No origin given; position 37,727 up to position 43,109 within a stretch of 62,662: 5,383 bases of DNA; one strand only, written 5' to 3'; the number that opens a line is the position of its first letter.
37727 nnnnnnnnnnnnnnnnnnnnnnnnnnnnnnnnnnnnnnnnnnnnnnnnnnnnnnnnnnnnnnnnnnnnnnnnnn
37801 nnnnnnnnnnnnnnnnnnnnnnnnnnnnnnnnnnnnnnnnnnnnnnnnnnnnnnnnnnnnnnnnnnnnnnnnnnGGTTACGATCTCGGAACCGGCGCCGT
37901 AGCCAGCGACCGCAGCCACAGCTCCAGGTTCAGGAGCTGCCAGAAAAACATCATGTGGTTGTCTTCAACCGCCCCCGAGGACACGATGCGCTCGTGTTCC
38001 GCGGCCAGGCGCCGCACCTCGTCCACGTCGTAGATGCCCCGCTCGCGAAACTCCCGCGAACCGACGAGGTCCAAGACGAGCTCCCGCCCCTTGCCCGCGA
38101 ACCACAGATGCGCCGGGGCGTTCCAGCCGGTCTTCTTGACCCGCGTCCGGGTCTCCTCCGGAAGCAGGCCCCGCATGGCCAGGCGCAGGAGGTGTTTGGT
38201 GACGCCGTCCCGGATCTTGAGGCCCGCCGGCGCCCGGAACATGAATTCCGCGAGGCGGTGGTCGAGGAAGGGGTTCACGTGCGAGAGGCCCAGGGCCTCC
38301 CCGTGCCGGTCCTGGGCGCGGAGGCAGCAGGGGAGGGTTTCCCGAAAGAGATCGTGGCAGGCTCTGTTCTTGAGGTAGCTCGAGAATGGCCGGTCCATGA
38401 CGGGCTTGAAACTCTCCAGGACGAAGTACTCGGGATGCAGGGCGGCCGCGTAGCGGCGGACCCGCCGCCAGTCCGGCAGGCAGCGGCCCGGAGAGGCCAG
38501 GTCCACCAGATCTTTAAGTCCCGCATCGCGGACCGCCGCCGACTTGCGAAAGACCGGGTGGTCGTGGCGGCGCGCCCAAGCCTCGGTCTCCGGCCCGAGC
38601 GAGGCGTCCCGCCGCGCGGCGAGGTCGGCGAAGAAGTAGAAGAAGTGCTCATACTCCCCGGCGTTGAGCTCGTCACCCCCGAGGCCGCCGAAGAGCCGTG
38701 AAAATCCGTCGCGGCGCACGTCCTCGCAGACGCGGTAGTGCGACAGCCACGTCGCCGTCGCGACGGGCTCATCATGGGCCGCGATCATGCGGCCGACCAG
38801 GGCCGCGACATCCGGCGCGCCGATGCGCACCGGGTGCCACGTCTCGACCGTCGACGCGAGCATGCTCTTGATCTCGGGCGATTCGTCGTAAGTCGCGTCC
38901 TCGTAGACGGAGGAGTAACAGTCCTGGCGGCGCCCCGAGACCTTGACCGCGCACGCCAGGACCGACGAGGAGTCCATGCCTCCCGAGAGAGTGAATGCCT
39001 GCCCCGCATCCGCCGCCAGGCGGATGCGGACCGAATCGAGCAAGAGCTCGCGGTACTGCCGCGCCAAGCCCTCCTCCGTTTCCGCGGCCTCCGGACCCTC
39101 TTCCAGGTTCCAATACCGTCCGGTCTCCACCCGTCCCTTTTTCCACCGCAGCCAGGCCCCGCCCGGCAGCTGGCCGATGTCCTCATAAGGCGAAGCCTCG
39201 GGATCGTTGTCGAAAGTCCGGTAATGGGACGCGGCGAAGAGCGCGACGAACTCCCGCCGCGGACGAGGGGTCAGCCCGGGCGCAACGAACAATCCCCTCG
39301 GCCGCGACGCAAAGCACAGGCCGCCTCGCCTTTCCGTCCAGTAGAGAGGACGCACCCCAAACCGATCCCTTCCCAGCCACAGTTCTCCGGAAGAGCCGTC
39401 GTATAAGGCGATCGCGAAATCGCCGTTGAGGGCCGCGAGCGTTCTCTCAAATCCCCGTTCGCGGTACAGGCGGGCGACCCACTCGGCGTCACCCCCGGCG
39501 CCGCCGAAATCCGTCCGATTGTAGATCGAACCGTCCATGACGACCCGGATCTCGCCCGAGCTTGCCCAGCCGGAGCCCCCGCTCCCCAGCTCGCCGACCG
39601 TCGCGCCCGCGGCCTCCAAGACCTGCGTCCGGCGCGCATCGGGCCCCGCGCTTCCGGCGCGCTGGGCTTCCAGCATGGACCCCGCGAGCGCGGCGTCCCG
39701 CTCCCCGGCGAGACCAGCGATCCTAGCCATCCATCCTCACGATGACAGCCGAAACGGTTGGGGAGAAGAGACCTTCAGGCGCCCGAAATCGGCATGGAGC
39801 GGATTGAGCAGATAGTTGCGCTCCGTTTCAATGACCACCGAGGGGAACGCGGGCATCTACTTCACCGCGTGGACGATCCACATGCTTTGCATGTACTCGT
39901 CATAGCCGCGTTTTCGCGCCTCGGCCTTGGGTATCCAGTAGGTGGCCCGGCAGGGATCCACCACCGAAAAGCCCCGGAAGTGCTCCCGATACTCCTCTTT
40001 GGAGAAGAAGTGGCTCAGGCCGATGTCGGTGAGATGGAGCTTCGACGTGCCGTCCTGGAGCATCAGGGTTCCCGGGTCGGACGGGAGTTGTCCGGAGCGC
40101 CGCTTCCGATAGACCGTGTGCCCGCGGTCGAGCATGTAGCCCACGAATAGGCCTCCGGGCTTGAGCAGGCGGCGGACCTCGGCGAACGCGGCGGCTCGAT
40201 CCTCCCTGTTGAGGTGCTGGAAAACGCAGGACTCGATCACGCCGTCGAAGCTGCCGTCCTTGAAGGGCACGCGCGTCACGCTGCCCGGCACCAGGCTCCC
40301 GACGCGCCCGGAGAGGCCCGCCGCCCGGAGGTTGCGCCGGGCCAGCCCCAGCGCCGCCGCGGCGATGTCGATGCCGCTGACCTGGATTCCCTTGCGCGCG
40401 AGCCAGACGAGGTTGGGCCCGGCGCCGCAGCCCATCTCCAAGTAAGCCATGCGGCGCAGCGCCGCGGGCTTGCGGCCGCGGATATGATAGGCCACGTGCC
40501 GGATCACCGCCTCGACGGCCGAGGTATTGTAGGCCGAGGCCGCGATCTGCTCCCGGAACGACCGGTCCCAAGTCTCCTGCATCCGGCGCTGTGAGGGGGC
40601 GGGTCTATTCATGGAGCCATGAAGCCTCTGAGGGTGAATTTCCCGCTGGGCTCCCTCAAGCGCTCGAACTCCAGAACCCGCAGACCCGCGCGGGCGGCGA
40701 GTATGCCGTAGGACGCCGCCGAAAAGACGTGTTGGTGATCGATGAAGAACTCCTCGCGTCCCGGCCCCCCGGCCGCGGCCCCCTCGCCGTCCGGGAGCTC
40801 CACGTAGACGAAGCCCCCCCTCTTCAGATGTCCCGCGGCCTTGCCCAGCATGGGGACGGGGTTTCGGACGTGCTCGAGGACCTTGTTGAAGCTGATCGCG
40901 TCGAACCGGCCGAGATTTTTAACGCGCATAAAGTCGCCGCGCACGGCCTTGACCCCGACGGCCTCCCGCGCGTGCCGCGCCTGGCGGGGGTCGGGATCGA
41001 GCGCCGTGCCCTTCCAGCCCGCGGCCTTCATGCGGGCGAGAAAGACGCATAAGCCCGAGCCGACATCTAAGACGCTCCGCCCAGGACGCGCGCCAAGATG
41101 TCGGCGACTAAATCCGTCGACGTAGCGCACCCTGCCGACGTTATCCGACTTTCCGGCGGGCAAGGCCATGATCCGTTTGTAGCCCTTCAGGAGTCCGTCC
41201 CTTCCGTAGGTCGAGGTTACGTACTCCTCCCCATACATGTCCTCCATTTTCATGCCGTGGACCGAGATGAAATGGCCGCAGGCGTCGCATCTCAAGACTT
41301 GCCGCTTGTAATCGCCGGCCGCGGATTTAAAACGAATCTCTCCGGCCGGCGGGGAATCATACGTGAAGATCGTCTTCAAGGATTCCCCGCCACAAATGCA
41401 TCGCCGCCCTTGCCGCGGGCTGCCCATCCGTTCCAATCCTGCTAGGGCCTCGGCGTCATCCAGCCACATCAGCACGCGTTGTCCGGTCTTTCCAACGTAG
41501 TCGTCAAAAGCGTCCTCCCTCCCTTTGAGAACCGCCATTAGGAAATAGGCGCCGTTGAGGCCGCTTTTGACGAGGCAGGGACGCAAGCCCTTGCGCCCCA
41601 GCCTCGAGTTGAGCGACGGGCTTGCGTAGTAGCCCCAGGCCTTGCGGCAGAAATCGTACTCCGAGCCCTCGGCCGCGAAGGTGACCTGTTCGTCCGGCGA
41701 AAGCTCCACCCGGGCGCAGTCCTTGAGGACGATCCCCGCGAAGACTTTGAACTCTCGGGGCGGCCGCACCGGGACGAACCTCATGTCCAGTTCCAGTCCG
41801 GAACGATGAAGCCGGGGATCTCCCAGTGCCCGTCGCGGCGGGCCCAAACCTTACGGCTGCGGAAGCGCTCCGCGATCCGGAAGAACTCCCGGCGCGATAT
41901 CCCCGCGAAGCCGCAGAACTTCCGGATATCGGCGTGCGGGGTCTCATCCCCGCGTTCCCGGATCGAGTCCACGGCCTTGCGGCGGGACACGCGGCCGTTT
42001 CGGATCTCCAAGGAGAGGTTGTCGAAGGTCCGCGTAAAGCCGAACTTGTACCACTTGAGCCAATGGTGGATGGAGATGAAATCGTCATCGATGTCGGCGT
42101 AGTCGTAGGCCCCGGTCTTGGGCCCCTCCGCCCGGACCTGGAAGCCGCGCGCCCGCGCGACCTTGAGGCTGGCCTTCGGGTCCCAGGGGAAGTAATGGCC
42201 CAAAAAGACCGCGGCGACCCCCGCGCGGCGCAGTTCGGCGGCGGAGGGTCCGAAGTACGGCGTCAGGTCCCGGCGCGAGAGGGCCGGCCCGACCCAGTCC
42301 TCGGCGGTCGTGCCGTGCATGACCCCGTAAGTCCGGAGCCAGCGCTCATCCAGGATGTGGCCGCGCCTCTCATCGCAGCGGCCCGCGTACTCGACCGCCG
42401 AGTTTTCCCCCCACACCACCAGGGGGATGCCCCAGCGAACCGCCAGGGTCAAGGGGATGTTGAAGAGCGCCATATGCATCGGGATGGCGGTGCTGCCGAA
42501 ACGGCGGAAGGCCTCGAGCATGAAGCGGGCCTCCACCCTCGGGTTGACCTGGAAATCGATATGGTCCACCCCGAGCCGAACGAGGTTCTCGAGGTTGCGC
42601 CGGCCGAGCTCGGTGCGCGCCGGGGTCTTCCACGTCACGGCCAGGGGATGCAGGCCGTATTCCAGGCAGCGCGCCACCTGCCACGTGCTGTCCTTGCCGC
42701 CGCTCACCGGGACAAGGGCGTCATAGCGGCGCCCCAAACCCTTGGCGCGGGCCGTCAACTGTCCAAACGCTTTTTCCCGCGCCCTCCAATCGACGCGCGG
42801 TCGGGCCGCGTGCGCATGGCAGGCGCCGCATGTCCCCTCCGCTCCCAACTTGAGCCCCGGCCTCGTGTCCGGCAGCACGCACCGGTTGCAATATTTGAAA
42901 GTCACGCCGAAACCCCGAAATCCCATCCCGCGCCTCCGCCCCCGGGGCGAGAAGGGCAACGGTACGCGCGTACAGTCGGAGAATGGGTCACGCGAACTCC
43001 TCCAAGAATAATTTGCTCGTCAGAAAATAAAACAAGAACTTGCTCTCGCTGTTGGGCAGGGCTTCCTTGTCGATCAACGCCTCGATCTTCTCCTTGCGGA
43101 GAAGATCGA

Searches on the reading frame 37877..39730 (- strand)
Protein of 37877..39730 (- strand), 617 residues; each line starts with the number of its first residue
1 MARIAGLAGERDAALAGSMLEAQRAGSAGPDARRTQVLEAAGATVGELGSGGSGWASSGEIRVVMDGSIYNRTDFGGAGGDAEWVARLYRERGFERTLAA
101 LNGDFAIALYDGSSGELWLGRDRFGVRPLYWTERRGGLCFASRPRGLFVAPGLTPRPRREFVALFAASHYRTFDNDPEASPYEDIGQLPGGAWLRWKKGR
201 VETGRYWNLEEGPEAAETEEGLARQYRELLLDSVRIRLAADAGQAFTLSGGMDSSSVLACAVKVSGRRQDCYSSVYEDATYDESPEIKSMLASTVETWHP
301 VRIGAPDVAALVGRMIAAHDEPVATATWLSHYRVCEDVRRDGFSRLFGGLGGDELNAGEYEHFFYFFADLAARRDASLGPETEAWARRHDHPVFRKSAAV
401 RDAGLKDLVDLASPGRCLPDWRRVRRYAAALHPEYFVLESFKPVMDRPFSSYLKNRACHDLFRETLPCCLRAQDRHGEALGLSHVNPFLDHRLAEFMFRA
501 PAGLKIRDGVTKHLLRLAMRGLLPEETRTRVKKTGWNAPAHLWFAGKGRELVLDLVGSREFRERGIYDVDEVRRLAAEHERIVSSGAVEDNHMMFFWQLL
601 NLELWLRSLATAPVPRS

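Call 3: search_protein_families(library=pfam, proteins=[window:37877-39730:-], max_evalue=0.01)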
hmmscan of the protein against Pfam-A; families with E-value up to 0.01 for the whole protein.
window:37877-39730:- (617 aa): 3 families
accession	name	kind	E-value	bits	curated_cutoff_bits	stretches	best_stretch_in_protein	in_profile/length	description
PF00733.27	Asn_synthase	-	7.7e-53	180.8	21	1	226-607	2-354/354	Asparagine synthase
PF13537.11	GATase_7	-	2.1e-17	63.7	25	1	58-147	21-121/123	Glutamine amidotransferase domain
PF13522.11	GATase_6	-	4.9e-12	46.4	27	1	63-142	41-129/130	Glutamine amidotransferase domain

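Call 5: search_protein_families(library=ncbifam, proteins=[window:37877-39730:-], max_evalue=0.01)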
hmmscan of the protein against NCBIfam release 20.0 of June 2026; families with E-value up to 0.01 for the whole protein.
window:37877-39730:- (617 aa): 6 families
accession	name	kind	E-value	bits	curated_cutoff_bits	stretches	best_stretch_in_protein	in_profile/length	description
TIGR01536.1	asn_synth_AEB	equivalog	1.8e-62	212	267.1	1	62-535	72-516/517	asparagine synthase (glutamine-hydrolyzing)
TIGR03108.1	eps_aminotran_1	hypoth_equivalog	8.5e-53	180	816.9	2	58-374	67-388/628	XrtA/PEP-CTERM system amidotransferase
NF033535.1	lass_lactam_cya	exception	4.3e-47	161.1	525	2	81-357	100-377/668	lasso peptide isopeptide bond-forming cyclase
TIGR03104.1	trio_amidotrans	equivalog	7.7e-45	153.2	570.1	2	79-362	98-380/589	N-acetylglutaminylglutamine amidotransferase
NF006949.0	PRK09431.1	equivalog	2e-27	95.9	499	3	78-147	96-165/554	asparagine synthase B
NF033561.1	macrolact_Ik_Al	subfamily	3.1e-23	82.2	300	1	75-610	53-559/561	albusnodin/ikarugamycin family macrolactam cyclase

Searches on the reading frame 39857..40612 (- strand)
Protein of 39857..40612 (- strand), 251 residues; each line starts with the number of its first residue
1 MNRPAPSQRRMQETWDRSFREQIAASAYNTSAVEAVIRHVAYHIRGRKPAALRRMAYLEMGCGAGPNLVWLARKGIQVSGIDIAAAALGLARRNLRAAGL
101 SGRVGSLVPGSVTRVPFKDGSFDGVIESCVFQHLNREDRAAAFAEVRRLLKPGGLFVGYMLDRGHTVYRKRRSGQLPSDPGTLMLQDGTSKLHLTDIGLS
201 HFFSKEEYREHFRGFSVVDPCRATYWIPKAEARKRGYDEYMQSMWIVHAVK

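Call 3: search_protein_families(library=pfam, proteins=[window:39857-40612:-], max_evalue=0.01)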
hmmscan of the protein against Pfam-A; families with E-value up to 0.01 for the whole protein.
window:39857-40612:- (251 aa): 12 families
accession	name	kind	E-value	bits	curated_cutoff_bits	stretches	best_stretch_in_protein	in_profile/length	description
PF08241.18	Methyltransf_11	-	4.7e-23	82.1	21.2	1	58-157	1-94/95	Methyltransferase domain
PF13649.12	Methyltransf_25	-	8e-22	78.2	27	1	58-154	2-97/97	Methyltransferase domain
PF08242.18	Methyltransf_12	-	4.2e-15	56.7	30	1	58-156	1-98/98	Methyltransferase domain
PF13847.12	Methyltransf_31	-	4.9e-13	49.4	27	1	55-157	5-108/145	Methyltransferase domain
PF13489.12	Methyltransf_23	-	2.4e-10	40.8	27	1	52-169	21-124/164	Methyltransferase domain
PF01209.24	Ubie_methyltran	-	5.4e-08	32.9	20.1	1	53-157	47-150/233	ubiE/COQ5 methyltransferase family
PF05724.17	TPMT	-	9.3e-07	29.2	26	1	13-155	4-150/218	Thiopurine S-methyltransferase (TPMT)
PF05175.20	MTS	-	9.9e-05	22.5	23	1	57-154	35-134/170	Methyltransferase small domain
PF02353.26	CMAS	-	0.00015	21.7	27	1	55-161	64-167/273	Mycolic acid cyclopropane synthetase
PF03291.22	mRNA_G-N7_MeTrfase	-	0.00042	20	26.6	0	33-91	45-100/315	mRNA (guanine-N(7))-methyltransferase domain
PF09445.16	Methyltransf_15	-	0.00087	19.3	22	1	57-131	4-76/165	RNA cap guanine-N2 methyltransferase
PF03848.20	TehB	-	0.0024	17.8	20.4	1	56-155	33-129/193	Tellurite resistance protein TehB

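Call 5: search_protein_families(library=ncbifam, proteins=[window:39857-40612:-], max_evalue=0.01)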
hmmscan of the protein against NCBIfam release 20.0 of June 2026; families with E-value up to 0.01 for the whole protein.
window:39857-40612:- (251 aa): 39 families (the best 25 are shown)
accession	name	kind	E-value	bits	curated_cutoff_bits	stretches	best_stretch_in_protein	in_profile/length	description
NF043040.1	corrin_prot_MT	hypoth_equivalog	3.5e-18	65.8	180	1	54-157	42-146/216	corrinoid protein-associated methyltransferase CpaM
NF045667.1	MTase_DVU1556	equivalog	1.4e-15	57.3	155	1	58-157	27-118/213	DVU_1556 family methyltransferase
NF045649.1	2X_seleno_MduS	exception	2.9e-14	52.8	380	1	56-159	44-148/338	methyltransferase domain-containing selenoprotein MduS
NF040539.1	AST_met_ArsM_2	exception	8.3e-11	42.2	240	1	57-157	60-162/262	putative arsinothricin biosynthesis methyltransferase ArsM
NF047649.1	MTase_UXPK_star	exception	1.5e-10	40.6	460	1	56-156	80-179/283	methyltransferase/UXPK-star double selenoprotein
NF008823.0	PRK11873.1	subfamily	4.7e-10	39.4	263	1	57-156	81-179/272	arsenite methyltransferase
NF041537.1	ArsM_AhpD_UU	exception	9.5e-10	37.8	510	1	57-157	80-179/345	arsenite methyltransferase/AhpD domain selenoprotein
NF041536.1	ArsM_DUF2284_UU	exception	2.2e-09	36.2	575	1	57-156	80-178/459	arsenite methyltransferase/DUF2284 domain selenoprotein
NF041820.1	daptide_MTase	equivalog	3.7e-09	36.4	175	1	56-166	39-150/243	daptide-type RiPP biosynthesis methyltransferase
TIGR01934.1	MenG_MenH_UbiE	subfamily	4.7e-09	35.9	158.35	1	55-157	41-140/223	ubiquinone/menaquinone biosynthesis methyltransferase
NF045823.1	PthPhpthDimycoMt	equivalog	1.7e-08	34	300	1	52-157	65-165/256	phthiotriol/phenolphthiotriol dimycocerosates methyltransferase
NF052510.1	methyltran_MpqE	exception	7.5e-08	32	335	1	74-163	70-156/234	methyl-plastoquinone biosynthesis methyltransferase MpqE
NF045825.1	FAmtase_mtf2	equivalog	1.1e-07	31.4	400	1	51-157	56-157/248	fatty-acid O-methyltransferase Mtf2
NF001244.0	PRK00216.1-5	equivalog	1.6e-07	30.9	216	1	56-157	51-152/236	bifunctional demethylmenaquinone methyltransferase/2-methoxy-6-polyprenyl-1,4-benzoquinol methylase UbiE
TIGR01983.1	UbiG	equivalog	1.7e-07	30.8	102.95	1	33-157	30-150/228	bifunctional 2-polyprenyl-6-hydroxyphenol methylase/3-demethylubiquinol 3-O-methyltransferase UbiG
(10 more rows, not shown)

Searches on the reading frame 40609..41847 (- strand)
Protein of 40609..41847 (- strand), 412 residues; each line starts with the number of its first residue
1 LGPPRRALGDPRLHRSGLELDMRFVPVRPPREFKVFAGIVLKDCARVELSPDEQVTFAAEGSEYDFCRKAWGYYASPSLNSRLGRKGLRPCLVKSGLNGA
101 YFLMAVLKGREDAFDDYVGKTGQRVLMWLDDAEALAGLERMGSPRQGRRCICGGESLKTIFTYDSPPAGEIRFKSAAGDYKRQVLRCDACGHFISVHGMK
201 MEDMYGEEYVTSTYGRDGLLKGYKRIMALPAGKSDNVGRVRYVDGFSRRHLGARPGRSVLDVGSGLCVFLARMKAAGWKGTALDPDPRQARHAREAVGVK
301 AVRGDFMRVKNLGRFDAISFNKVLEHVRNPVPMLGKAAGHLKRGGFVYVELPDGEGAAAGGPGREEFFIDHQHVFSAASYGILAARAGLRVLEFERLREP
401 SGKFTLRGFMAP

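Call 3: search_protein_families(library=pfam, proteins=[window:40609-41847:-], max_evalue=0.01)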
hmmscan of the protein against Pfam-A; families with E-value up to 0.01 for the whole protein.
window:40609-41847:- (412 aa): 5 families
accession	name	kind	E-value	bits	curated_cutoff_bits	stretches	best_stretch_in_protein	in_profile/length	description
PF13489.12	Methyltransf_23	-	1.8e-16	60.8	27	1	253-393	20-163/164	Methyltransferase domain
PF08242.18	Methyltransf_12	-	8.9e-10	39.6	30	1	260-346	1-97/98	Methyltransferase domain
PF08241.18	Methyltransf_11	-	1.2e-09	39.1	21.2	1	260-348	1-94/95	Methyltransferase domain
PF13649.12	Methyltransf_25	-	1.9e-08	35.3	27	1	259-345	1-97/97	Methyltransferase domain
PF13847.12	Methyltransf_31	-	0.00096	19.3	27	1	255-353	3-113/145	Methyltransferase domain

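Call 5: search_protein_families(library=ncbifam, proteins=[window:40609-41847:-], max_evalue=0.01)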
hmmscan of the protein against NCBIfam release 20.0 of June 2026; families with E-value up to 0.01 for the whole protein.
window:40609-41847:- (412 aa): 7 families
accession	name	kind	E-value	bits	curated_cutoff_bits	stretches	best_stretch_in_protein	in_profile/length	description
TIGR01983.1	UbiG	equivalog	1.6e-06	27.6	102.95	1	239-349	29-151/228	bifunctional 2-polyprenyl-6-hydroxyphenol methylase/3-demethylubiquinol 3-O-methyltransferase UbiG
NF045667.1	MTase_DVU1556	equivalog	1.7e-05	24.4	155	1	251-349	18-119/213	DVU_1556 family methyltransferase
TIGR04290.1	meth_Rta_06860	hypoth_equivalog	0.00044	19.8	300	1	256-379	50-178/226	TIGR04290 family methyltransferase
NF011527.0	PRK14968.1-1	equivalog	0.00066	19.4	242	1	255-321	34-100/192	putative methyltransferase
NF043040.1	corrin_prot_MT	hypoth_equivalog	0.0018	17.7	180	1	254-323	40-114/216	corrinoid protein-associated methyltransferase CpaM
TIGR00452.1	TIGR00452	equivalog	0.0018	17.2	275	1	251-349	113-219/316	tRNA 5-methoxyuridine(34)/uridine 5-oxyacetic acid(34) synthase CmoB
TIGR02072.1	BioC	equivalog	0.0057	16.5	184.95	1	256-348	35-131/244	malonyl-ACP O-methyltransferase BioC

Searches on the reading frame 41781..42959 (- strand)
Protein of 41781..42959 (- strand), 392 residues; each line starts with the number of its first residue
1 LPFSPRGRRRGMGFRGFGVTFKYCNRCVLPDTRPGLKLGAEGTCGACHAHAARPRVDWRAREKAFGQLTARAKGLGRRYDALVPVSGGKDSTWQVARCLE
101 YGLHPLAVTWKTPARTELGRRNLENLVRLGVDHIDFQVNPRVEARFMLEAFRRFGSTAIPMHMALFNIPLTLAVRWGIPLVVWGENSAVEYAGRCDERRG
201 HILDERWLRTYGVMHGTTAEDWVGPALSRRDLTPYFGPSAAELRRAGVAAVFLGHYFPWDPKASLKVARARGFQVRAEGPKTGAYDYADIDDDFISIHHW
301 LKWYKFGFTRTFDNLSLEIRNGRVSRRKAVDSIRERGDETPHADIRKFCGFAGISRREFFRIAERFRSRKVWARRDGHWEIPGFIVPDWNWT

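Call 28: search_protein_families(library=pfam, proteins=[window:41781-42959:-], max_evalue=0.0001)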
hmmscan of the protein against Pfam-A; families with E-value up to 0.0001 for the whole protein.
window:41781-42959:- (392 aa): 0 families

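Call 58: search_protein_families(library=pfam, proteins=[window:41781-42959:-], max_evalue=0.1)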
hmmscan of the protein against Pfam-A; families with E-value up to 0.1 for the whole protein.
window:41781-42959:- (392 aa): 0 families

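Call 68: find_homologous_proteins(query=window:41781-42956:-, max_evalue=0.001)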
Query window:41781-42956:- (391 aa): 4404 proteins with E <= 0.001 among 8000 candidates; the best 120 are listed.
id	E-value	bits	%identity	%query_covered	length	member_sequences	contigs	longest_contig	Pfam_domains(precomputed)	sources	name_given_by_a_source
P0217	5.2e-267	904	100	97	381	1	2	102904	-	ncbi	-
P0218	1.2e-181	623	68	95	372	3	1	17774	-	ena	-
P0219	1.6e-180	619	67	95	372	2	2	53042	-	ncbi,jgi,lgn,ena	-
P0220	4.6e-180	617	68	95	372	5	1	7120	-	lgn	-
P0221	2.5e-179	615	65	95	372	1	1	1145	-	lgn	-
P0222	5.5e-179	614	66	95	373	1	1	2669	-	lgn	-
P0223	5.7e-179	614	68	95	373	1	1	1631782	-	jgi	jgi:N-acetyl sugar amidotransferase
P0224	7.3e-179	613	67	95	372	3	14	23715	-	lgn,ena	-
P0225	1.2e-178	613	67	95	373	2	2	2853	-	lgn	-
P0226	1.5e-178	612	67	95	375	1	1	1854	-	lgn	-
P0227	1.5e-178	612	67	95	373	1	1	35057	-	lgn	-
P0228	1.9e-178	612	67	95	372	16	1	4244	-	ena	-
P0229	2.4e-178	612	66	95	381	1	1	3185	-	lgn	-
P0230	2.8e-178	611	68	95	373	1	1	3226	-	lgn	-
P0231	3.3e-178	611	68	95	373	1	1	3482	-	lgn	-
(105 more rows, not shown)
